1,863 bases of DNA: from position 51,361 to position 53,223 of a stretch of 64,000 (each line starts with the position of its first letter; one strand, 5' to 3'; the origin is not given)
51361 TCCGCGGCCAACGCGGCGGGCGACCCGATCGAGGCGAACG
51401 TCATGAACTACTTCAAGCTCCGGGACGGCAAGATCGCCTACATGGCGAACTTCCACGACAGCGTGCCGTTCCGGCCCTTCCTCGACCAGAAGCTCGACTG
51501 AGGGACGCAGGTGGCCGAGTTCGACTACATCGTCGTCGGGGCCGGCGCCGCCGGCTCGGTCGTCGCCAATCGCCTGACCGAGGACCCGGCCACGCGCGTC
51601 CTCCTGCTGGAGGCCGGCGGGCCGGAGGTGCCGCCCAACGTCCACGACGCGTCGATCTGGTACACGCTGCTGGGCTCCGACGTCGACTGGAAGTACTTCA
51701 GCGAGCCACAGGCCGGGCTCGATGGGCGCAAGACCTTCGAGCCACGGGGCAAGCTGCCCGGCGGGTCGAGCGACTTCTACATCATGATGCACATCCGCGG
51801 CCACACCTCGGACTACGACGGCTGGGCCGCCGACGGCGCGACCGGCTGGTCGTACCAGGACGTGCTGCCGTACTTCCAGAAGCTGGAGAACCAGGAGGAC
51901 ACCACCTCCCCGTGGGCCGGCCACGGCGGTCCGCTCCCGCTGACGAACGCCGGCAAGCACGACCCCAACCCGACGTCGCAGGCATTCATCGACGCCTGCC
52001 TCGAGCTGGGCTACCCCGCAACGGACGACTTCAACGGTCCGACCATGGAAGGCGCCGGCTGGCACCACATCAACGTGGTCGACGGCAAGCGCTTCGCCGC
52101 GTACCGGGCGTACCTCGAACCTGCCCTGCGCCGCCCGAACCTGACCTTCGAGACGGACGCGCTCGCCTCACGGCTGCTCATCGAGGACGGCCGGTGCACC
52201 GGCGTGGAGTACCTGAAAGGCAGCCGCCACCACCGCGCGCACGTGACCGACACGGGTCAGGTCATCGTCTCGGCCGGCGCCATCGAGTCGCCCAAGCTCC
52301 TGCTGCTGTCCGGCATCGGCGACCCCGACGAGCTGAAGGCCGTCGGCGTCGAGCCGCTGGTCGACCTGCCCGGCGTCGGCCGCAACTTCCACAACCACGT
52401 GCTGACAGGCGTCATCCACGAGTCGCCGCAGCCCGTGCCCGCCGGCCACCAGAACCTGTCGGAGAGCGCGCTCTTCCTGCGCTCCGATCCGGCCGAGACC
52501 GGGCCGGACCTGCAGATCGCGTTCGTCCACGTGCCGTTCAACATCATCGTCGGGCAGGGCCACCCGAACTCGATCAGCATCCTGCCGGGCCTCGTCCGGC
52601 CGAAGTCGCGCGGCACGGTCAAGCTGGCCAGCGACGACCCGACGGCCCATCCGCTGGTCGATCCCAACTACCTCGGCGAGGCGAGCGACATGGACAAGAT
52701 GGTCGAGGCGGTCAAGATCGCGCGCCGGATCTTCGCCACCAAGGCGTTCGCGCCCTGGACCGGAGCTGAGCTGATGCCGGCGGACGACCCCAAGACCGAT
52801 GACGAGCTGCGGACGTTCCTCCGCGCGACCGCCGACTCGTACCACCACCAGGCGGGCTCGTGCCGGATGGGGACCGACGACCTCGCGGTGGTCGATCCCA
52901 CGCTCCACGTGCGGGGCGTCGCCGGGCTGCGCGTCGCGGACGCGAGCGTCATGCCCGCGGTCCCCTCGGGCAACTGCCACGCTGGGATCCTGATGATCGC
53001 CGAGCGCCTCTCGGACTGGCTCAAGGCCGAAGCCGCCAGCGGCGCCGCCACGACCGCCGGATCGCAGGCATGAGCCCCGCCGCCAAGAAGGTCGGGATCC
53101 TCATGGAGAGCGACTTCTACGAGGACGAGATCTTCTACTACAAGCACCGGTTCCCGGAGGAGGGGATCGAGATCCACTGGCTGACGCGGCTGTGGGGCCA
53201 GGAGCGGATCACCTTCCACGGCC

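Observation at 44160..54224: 13-gene same-strand operon with nine NTF2-fold domains plus a BFD-like ThDP enzyme, GMC oxidoreductase, 4-OT tautomerase, two DJ-1/PfpI proteins and a VOC protein: candidate undescribed carbonyl/enol-chemistry pathway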

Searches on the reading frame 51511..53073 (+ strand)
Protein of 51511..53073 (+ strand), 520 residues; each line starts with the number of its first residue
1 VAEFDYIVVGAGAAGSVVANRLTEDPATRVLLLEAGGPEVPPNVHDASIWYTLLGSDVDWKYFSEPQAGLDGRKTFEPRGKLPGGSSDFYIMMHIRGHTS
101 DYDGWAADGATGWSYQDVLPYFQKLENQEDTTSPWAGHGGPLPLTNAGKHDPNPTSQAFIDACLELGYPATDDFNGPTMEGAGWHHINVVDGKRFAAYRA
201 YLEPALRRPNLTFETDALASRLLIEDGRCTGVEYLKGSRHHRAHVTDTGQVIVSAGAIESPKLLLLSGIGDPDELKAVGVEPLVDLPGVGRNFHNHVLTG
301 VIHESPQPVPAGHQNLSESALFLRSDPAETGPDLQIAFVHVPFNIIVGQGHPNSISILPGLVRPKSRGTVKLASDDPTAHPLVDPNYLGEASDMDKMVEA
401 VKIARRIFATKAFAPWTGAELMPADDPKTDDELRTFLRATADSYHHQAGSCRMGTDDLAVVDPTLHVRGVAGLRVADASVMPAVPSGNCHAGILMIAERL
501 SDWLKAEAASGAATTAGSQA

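Call 6: search_protein_families(library=pfam, proteins=[window:51511-53073:+], max_evalue=0.01)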
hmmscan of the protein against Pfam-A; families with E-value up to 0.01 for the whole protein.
window:51511-53073:+ (520 aa): 6 families
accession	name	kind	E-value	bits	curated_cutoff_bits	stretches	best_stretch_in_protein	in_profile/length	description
PF00732.25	GMC_oxred_N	-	1.3e-47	162.9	23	1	4-297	1-217/218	GMC oxidoreductase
PF05199.19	GMC_oxred_C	-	2.4e-39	135.5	24.6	1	364-497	1-139/139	GMC oxidoreductase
PF00890.30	FAD_binding_2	-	5.9e-09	36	20.4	1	126-260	95-206/414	FAD binding domain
PF13450.12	NAD_binding_8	-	0.0011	19.6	21.9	1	8-36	1-28/68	NAD(P)-binding Rossmann-like domain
PF05834.18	Lycopene_cycl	-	0.0014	18.2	23.4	1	5-45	1-42/380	Lycopene cyclase protein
PF01266.30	DAO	-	0.0058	16.6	27.9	0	5-232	1-185/353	FAD dependent oxidoreductase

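Call 16: search_solved_structures(query=window:51511-53073:+, max_evalue=1e-20)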
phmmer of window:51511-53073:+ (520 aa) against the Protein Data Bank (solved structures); distinct sequences matched with E-value up to 1e-20: 58.
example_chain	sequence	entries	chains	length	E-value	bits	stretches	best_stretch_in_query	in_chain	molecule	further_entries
9lq0_A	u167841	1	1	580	6.4e-101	341.9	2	3-309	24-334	Oxygen-dependent choline dehydrogenase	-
8rpg_A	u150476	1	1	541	1e-100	341.3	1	3-505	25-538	Alcohol oxidase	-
8b7s_A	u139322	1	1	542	1.2e-100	341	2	3-299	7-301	Chloramphenicol-inactivating oxidoreductase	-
3nne_A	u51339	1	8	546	2.7e-98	333.3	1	3-518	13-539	Choline oxidase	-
2jbv_A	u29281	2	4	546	3.5e-98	332.9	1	3-518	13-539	CHOLINE OXIDASE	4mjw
3ljp_A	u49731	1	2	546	5.3e-98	332.3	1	3-518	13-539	Choline oxidase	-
9ugm_A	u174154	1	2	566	2.9e-94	320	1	4-511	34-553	FAD containing choline oxidase mutant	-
4ha6_A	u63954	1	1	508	1.5e-89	304.4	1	5-500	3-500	Pyridoxine 4-oxidase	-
3t37_A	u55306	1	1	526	1.7e-89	304.2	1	4-500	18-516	Probable dehydrogenase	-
8rpf_A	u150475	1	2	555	7.5e-81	275.7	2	1-300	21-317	alcohol oxidase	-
6zh7_A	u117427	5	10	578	5.6e-71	243.1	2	3-295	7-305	Fatty acid photodecarboxylase, chloroplastic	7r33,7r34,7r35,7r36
6yru_AAA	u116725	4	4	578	7.7e-71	242.7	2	3-295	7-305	Fatty acid Photodecarboxylase | Fatty acid photodecarboxylase, chloroplastic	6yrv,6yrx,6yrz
5ncc_A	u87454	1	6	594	8.7e-71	242.5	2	3-295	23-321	Fatty acid Photodecarboxylase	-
6ys2_AAA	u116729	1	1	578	9.4e-71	242.4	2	3-295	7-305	Fatty acid Photodecarboxylase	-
6ys1_AAA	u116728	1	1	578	1.4e-70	241.9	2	3-295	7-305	Fatty acid Photodecarboxylase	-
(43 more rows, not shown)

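Call 39: search_protein_families(library=ncbifam, proteins=[window:51511-53073:+], max_evalue=0.001)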
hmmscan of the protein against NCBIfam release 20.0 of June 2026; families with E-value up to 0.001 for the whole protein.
window:51511-53073:+ (520 aa): 6 families
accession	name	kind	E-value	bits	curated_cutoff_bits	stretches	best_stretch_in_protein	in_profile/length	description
NF002550.0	PRK02106.1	subfamily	4.9e-151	504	605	2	2-310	4-313/563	choline dehydrogenase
TIGR01810.1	betA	equivalog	6.1e-135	450.9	732.1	2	5-309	1-305/532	choline dehydrogenase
TIGR03970.1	mycofact_MftG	equivalog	6e-96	322.3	387.45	1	5-504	2-486/487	mycofactocin dehydrogenase MftG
TIGR04542.1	GMC_mycofac_2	equivalog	1.5e-36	126.4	400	2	5-304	1-273/425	mycofactocin system GMC family oxidoreductase MftG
NF038210.1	GMC_mycofac_3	equivalog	2.3e-16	59.7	300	1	218-506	166-414/418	mycofactocin system GMC family oxidoreductase MftG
NF058674.1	CholsOxChoxAB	equivalog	0.00073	18.1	850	0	3-39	5-40/535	cholesterol oxidase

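Call 102: search_protein_families(library=padloc, proteins=[window:51511-53073:+], max_evalue=0.001)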
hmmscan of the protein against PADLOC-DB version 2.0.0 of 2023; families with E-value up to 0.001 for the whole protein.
window:51511-53073:+ (520 aa): 0 families
